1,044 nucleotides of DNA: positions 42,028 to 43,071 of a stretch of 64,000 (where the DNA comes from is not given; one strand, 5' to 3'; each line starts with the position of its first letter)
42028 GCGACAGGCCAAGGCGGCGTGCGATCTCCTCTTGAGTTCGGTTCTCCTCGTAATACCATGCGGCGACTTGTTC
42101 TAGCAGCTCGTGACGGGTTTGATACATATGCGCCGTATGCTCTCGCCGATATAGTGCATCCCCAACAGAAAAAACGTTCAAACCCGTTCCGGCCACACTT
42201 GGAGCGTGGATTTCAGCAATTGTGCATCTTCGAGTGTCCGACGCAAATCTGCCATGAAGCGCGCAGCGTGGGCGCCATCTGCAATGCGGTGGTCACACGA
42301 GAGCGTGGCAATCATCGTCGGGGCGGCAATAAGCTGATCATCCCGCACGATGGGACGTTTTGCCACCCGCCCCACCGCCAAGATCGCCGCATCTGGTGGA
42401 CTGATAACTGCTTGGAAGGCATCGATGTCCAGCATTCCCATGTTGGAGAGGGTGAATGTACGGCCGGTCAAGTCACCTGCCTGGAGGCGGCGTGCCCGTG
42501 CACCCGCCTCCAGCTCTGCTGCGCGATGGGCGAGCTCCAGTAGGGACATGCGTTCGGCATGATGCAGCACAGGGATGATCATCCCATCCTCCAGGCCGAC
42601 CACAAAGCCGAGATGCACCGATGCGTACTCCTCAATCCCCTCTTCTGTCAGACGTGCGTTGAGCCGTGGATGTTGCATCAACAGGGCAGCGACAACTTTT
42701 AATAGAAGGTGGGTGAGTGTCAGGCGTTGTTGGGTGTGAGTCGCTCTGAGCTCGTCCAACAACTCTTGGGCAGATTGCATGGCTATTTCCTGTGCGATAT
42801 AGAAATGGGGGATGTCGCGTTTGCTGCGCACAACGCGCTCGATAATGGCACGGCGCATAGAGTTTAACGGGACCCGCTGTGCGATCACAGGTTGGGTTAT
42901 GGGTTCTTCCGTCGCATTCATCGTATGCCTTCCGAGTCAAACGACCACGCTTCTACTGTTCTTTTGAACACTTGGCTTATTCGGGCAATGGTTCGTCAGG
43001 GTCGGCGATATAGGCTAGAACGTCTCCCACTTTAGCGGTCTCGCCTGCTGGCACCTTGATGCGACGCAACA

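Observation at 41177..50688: Sugar ABC importer + pentulose kinase operon wired to an acetoin-dehydrogenase-like E1/E2 system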

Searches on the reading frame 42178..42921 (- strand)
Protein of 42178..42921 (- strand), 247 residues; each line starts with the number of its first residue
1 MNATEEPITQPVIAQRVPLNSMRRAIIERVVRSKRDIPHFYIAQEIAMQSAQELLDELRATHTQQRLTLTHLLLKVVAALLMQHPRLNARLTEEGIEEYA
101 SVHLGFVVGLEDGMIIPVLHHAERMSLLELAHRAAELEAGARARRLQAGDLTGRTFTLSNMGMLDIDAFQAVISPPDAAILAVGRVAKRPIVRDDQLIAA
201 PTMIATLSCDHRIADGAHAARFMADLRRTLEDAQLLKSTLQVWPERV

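Call 3: search_protein_families(library=pfam, proteins=[window:42178-42921:-])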
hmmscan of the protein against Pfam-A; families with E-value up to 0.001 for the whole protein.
window:42178-42921:- (247 aa): 1 family
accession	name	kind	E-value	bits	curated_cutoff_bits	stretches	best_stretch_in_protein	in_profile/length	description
PF00198.28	2-oxoacid_dh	-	4.5e-69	232.9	23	1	15-236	5-230/232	2-oxoacid dehydrogenases acyltransferase (catalytic domain)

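Call 4: search_protein_families(library=ncbifam, proteins=[window:42178-42921:-])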
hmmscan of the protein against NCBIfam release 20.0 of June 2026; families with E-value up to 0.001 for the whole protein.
window:42178-42921:- (247 aa): 9 families
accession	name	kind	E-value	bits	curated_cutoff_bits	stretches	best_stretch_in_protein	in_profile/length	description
TIGR01349.1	PDHac_trf_mito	equivalog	4.4e-55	187.6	445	1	15-232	210-431/437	pyruvate dehydrogenase complex dihydrolipoamide acetyltransferase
NF008814.0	PRK11854.1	equivalog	7.2e-43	146.9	722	1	17-236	410-635/637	pyruvate dehydrogenase complex dihydrolipoyllysine-residue acetyltransferase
NF011416.0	PRK14843.1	equivalog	3e-41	141.5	429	1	14-232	118-341/347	dihydrolipoamide acetyltransferase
TIGR01348.1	PDHac_trf_long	equivalog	2.3e-38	132.1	552.1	1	18-236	361-585/587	dihydrolipoyllysine-residue acetyltransferase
TIGR01347.1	sucB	equivalog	6.1e-36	124.5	378.65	1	13-236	174-400/404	dihydrolipoyllysine-residue succinyltransferase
NF004309.0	PRK05704.1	equivalog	4.8e-34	118.4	449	1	13-234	178-402/408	2-oxoglutarate dehydrogenase complex dihydrolipoyllysine-residue succinyltransferase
TIGR02927.1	SucB_Actino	equivalog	1.2e-31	110.2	423.45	1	20-234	348-572/579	2-oxoglutarate dehydrogenase, E2 component, dihydrolipoamide succinyltransferase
NF008815.0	PRK11857.1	equivalog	2.1e-29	102.9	378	1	7-236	71-305/308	dihydrolipoamide acetyltransferase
NF008907.0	PRK12270.1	equivalog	1.1e-10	40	878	1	16-231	130-362/1241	multifunctional oxoglutarate decarboxylase/oxoglutarate dehydrogenase thiamine pyrophosphate-binding subunit/dihydrolipoyllysine-residue suc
